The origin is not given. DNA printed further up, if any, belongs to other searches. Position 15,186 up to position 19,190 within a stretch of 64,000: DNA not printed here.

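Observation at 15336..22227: Self-contained cassette: STAND/TPR-fused nucleotide cyclase, cNMP-binding histidine kinase and receiver-fused flavoprotein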

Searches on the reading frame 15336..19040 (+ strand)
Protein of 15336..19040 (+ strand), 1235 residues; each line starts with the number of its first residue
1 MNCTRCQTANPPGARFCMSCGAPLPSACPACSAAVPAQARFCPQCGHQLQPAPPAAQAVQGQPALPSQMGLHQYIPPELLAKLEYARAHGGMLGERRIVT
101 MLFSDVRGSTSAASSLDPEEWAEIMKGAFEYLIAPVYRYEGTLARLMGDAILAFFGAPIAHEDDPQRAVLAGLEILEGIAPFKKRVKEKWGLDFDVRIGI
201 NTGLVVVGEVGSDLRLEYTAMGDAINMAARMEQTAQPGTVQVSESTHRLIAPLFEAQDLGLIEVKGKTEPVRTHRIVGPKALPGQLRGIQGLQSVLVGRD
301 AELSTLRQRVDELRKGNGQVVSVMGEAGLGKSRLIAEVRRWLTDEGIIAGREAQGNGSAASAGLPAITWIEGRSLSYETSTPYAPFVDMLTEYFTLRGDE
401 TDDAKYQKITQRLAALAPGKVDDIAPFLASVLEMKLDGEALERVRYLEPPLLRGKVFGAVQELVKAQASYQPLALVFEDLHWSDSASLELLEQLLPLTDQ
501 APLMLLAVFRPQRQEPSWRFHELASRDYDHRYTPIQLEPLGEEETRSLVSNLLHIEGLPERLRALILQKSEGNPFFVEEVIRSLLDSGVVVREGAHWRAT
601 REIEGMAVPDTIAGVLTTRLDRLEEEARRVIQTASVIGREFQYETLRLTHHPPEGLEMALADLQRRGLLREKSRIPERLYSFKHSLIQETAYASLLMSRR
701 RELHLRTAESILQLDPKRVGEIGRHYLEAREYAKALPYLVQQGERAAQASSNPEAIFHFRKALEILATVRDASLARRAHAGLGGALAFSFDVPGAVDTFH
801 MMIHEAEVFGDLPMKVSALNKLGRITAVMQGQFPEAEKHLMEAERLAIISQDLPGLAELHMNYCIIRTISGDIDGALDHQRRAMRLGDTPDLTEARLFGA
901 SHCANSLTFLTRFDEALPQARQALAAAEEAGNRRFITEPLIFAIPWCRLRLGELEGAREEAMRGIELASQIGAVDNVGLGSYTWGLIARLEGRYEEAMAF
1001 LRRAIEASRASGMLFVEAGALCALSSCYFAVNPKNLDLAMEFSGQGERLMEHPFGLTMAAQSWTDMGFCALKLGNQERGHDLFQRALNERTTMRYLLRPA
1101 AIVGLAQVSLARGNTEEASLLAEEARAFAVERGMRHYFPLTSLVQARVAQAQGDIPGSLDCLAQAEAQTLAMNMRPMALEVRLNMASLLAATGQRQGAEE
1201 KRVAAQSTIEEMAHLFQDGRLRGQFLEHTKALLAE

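Call 8: search_protein_families(library=pfam, proteins=[window:15336-19040:+], max_evalue=0.01)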
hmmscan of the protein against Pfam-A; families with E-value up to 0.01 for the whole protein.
window:15336-19040:+ (1235 aa): 15 families
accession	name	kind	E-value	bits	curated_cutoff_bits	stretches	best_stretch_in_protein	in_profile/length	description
PF00211.25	Guanylate_cyc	-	8.4e-25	87.9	21.9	1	99-274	9-179/183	Adenylate and Guanylate cyclase catalytic domain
PF13191.12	AAA_16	-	2.4e-23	83.9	32.6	1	296-505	2-166/167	AAA ATPase domain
PF12773.13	DZR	-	9.2e-13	48.6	27.3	1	3-46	1-45/45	Double zinc ribbon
PF17874.7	TPR_MalT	-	5.6e-12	46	45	2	811-940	35-165/336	MalT-like TPR region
PF13240.11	Zn_Ribbon_1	-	4.7e-11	42.5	25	2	3-24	2-23/23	zinc-ribbon domain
PF07719.23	TPR_2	-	3.2e-09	36.6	27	0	982-1007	5-30/34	Tetratricopeptide repeat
PF13424.12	TPR_12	-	4.1e-09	36.9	30.1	0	818-886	5-74/77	Tetratricopeptide repeat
PF00515.34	TPR_1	-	2.7e-07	30.5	27.8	0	985-1006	8-29/34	Tetratricopeptide repeat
PF24463.1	DUF7577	-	3e-06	27.2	28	1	27-50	4-27/27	Domain of unknown function (DUF7577)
PF13374.12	TPR_10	-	1.8e-05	25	27.5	0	992-1009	16-33/42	Tetratricopeptide repeat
PF13401.12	AAA_22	-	0.00014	22.6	27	1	317-507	4-120/130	AAA domain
PF13181.12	TPR_8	-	0.00014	22.2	25.7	0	985-1009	8-32/34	Tetratricopeptide repeat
PF10923.14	BrxC_BrxD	-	0.0003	20.3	22.2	1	290-347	21-78/414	BREX system ATP-binding protein BrxC/D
PF13248.11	Zn_ribbon_3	-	0.0011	18.8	27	0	28-49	5-26/26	zinc-ribbon domain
PF10571.15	UPF0547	-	0.0078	16.7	29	1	28-48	3-23/26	Uncharacterised protein family UPF0547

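Call 9: search_protein_families(library=padloc, proteins=[window:15336-19040:+], max_evalue=0.01)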
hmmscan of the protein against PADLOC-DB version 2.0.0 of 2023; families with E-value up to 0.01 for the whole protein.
window:15336-19040:+ (1235 aa): 14 families
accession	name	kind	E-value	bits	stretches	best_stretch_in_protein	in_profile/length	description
PDLC00734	PycC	-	6.7e-24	82.7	1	95-251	186-345/374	Pycsar cyclase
PDLC02367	PycC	-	3e-14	51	1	99-250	44-192/226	-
PDLC02370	PycC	-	1.1e-12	46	1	98-242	81-230/340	-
PDLC02369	PycC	-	7.2e-11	40.1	1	99-250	47-191/248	-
PDLC00764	PycC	-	1.4e-08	32.1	1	96-245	92-248/449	Pycsar cyclase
PDLC00766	PycC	-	1.1e-06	26.2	1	99-250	44-195/232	Pycsar cyclase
PDLC00765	PycC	-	4e-06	24.2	1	138-252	302-414/477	Pycsar cyclase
PDLC03959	SngB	-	4.7e-06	23.9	1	289-348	25-84/439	-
PDLC00763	PycC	-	1.5e-05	22.5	1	100-250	55-207/268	Pycsar cyclase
PDLC01092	C3a198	-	2.9e-05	21.2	1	830-969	208-337/523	TPR protein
PDLC01171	TPR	-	6.1e-05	20.2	1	818-968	181-317/504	TPR repeats containing protein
PDLC02366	PycC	-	8.3e-05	19.7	1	161-247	115-198/486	-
PDLC00767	PycC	-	0.00041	17.8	1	76-180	70-171/337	Pycsar cyclase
PDLC00762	PycC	-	0.0044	13.9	1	168-245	126-201/508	Pycsar cyclase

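Call 10: search_protein_families(library=ncbifam, proteins=[window:15336-19040:+], max_evalue=0.001)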
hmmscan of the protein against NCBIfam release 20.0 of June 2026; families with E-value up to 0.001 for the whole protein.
window:15336-19040:+ (1235 aa): 6 families
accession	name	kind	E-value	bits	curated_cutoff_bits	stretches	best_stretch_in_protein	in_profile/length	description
TIGR03903.1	TOMM_kin_cyc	equivalog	7.8e-81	272.4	705.75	1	88-774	277-928/1267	TOMM system kinase/cyclase fusion protein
NF053617.1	SARPRegAfsRStmc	equivalog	3.5e-17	61.7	1430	1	924-1129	723-926/986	SARP-family global regulator AfsR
NF058673.1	LipAdnlyCyLipJMY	equivalog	3.5e-08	32.6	800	1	89-250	286-422/449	bifunctional lipase/adenylate cyclase LipJ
NF011149.0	PRK14559.1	equivalog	3.4e-05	22.8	374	1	2-48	3-50/642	serine/threonine phosphatase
TIGR02521.1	type_IV_pilW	equivalog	0.00013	21.6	154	0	1059-1123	134-193/234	type IV pilus biogenesis/stability protein PilW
NF045510.1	4Cys_prefix_kin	domain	0.00028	21.1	24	0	9-24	11-26/26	4-Cys prefix domain-containing protein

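Call 55: find_homologous_proteins(query=window:15336-19040:+, max_evalue=1e-30)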
Query window:15336-19040:+ (1235 aa): 6886 proteins with E <= 1e-30 among 8000 candidates; the best 120 are listed.
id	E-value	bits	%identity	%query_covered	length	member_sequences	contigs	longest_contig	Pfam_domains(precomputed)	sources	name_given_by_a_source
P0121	0.0e+0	2752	100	100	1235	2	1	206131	PF13240.12,PF17874.8,PF12773.14,PF00515.35,PF24463.2,PF13424.13,PF00211.26,PF07719.24,PF13191.13,PF13374.13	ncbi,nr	ncbi:MAG: AAA family ATPase [Chloroflexi bacterium]|nr:AAA family ATPase [Chloroflexota bacterium]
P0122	0.0e+0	2003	73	99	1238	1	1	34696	PF13240.12,PF17874.8,PF12773.14,PF00515.35,PF24463.2,PF13424.13,PF00211.26,PF13181.13,PF07719.24,PF13191.13,PF13374.13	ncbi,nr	ncbi:MAG: AAA family ATPase [Chloroflexi bacterium]|nr:AAA family ATPase [Chloroflexota bacterium]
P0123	0.0e+0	1980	72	100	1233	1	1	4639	PF13240.12,PF17874.8,PF12773.14,PF00515.35,PF13424.13,PF00211.26,PF07719.24,PF13191.13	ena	-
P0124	0.0e+0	1798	66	100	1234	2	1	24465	PF13240.12,PF17874.8,PF12773.14,PF24463.2,PF13424.13,PF00211.26,PF13191.13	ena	-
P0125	0.0e+0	1680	63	100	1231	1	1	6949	PF13240.12,PF17874.8,PF12773.14,PF13424.13,PF13401.13,PF00211.26,PF13248.12,PF13191.13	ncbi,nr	ncbi:MAG: AAA family ATPase [Chloroflexi bacterium]|nr:AAA family ATPase [Chloroflexota bacterium]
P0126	0.0e+0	1513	62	92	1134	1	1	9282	PF17874.8,PF13424.13,PF13401.13,PF00211.26,PF13191.13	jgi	jgi:class 3 adenylate cyclase/tetratricopeptide (TPR) repeat protein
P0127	0.0e+0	1495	56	100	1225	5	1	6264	PF13240.12,PF17874.8,PF12773.14,PF13424.13,PF00211.26,PF10571.16,PF07719.24,PF13191.13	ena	-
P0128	0.0e+0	1493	56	100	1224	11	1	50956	PF13240.12,PF17874.8,PF12773.14,PF24463.2,PF13424.13,PF00211.26,PF13248.12,PF07719.24,PF13191.13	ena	-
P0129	0.0e+0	1489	55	99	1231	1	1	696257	PF13240.12,PF13176.13,PF13248.12,PF13191.13,PF13374.13,PF17874.8,PF12773.14,PF00515.35,PF13424.13,PF00211.26,PF13181.13,PF07719.24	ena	-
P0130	0.0e+0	1488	56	100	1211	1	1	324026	PF13240.12,PF17874.8,PF12773.14,PF00515.35,PF24463.2,PF13424.13,PF13401.13,PF00211.26,PF13248.12,PF07719.24,PF13191.13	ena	-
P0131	0.0e+0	1476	55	99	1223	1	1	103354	PF13240.12,PF17874.8,PF12773.14,PF00515.35,PF24463.2,PF13424.13,PF00211.26,PF07719.24,PF13191.13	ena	-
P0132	0.0e+0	1465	54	100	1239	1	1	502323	PF13240.12,PF17874.8,PF12773.14,PF13424.13,PF00211.26,PF13248.12,PF13191.13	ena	-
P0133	0.0e+0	1461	55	100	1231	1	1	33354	PF13240.12,PF17874.8,PF12773.14,PF13424.13,PF00211.26,PF10571.16,PF13248.12,PF07719.24,PF13191.13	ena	-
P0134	0.0e+0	1459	55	99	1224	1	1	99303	PF13240.12,PF12773.14,PF00211.26,PF13191.13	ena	-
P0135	0.0e+0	1453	55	99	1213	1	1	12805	PF13240.12,PF17874.8,PF12773.14,PF00515.35,PF13424.13,PF00211.26,PF07719.24,PF13191.13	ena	-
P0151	0.0e+0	1399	54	99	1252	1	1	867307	PF13240.12,PF17874.8,PF12773.14,PF00515.35,PF24463.2,PF13424.13,PF00211.26,PF13248.12,PF13191.13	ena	-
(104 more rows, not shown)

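Call 86: find_encoding_contigs(protein=P0129, flank=6000, max_places=1)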
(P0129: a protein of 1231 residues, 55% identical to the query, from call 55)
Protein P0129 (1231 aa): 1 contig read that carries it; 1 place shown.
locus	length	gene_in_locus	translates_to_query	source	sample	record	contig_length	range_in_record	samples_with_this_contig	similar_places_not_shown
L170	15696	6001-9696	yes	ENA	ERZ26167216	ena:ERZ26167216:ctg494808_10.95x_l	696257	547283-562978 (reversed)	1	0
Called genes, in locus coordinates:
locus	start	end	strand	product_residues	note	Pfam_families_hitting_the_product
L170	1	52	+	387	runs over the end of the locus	PF10017:Methyltransf_33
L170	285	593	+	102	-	PF02148:zf-UBP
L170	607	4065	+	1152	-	PF00211:Guanylate_cyc, PF13191:AAA_16, PF07719:TPR_2 (faint), PF13428:TPR_14 (faint), PF17874:TPR_MalT (faint), PF13424:TPR_12 (weak)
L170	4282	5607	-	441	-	PF13701:DDE_Tnp_1_4, PF01609:DDE_Tnp_1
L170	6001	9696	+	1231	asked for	PF12773:DZR, PF13240:Zn_Ribbon_1 (weak), PF13248:Zn_ribbon_3 (faint), PF00211:Guanylate_cyc, PF13191:AAA_16, PF00515:TPR_1 (faint), PF07719:TPR_2 (faint), PF17874:TPR_MalT, +4 more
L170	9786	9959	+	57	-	-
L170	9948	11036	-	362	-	PF13384:HTH_23 (weak), PF13551:HTH_29, PF13565:HTH_32, PF13358:DDE_3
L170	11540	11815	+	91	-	PF00076:RRM_1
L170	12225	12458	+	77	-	-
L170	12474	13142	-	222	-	-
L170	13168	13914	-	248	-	PF03737:RraA-like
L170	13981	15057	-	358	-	PF01408:GFO_IDH_MocA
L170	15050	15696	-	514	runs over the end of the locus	PF02638:GHL10 (faint)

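Call 87: find_encoding_contigs(protein=P0132, flank=6000, max_places=1)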
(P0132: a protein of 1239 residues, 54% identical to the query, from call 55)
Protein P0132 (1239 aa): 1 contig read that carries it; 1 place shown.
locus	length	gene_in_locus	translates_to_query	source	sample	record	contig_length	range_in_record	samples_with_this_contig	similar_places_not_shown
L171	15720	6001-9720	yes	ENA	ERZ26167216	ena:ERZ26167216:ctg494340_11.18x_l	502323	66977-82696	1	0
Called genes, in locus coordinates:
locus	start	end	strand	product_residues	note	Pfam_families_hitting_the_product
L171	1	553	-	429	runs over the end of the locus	PF12867:DinB_2 (weak), PF03781:FGE-sulfatase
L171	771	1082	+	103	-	PF02148:zf-UBP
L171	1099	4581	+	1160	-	PF00211:Guanylate_cyc, PF13191:AAA_16, PF13401:AAA_22 (weak), PF07719:TPR_2 (faint), PF13424:TPR_12 (faint), PF17874:TPR_MalT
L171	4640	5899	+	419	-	PF00211:Guanylate_cyc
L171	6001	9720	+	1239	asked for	PF12773:DZR, PF13240:Zn_Ribbon_1 (weak), PF13248:Zn_ribbon_3 (faint), PF00211:Guanylate_cyc, PF13191:AAA_16, PF17874:TPR_MalT (faint), PF13424:TPR_12 (faint)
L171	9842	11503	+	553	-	PF00072:Response_reg, PF01946:Thi4 (faint), PF01266:DAO (faint), PF03486:HI0933_like (faint), PF07992:Pyr_redox_2, PF12831:FAD_oxidored (weak), PF13738:Pyr_redox_3, PF00070:Pyr_redox (weak)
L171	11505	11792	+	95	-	-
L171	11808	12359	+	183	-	PF00211:Guanylate_cyc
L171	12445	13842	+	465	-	PF00027:cNMP_binding, PF02518:HATPase_c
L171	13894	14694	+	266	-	-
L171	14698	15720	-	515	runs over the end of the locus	-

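Call 88: find_encoding_contigs(protein=P0151, flank=6000, max_places=1)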
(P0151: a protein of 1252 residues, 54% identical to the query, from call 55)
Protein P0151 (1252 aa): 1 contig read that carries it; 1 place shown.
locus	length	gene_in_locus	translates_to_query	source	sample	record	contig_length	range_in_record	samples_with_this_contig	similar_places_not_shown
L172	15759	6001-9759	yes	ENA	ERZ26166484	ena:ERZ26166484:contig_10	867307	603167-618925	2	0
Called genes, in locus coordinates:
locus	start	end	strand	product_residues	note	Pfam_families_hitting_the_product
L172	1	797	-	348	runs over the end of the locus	PF02012:BNR (faint), PF25852:DUF6242_C (faint), PF14870:PSII_BNR (faint), PF15902:Sortilin-Vps10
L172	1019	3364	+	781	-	PF01315:Ald_Xan_dh_C, PF02738:MoCoBD_1, PF20256:MoCoBD_2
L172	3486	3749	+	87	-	-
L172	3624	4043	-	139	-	PF01575:MaoC_dehydratas, PF13452:FAS1_DH_region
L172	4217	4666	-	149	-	PF06779:MFS_4, PF07690:MFS_1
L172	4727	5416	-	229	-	PF07690:MFS_1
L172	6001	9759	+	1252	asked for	PF12773:DZR, PF13248:Zn_ribbon_3 (faint), PF24463:DUF7577 (faint), PF13240:Zn_Ribbon_1 (weak), PF00211:Guanylate_cyc, PF13191:AAA_16, PF13424:TPR_12 (faint), PF17874:TPR_MalT (faint), +1 more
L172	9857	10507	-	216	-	PF00857:Isochorismatase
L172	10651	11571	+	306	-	PF12852:Cupin_6, PF12833:HTH_18, PF00165:HTH_AraC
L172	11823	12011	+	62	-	PF02810:SEC-C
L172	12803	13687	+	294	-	-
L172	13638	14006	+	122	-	-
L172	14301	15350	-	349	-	PF00296:Bac_luciferase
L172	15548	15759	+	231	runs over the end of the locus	PF13091:PLDc_2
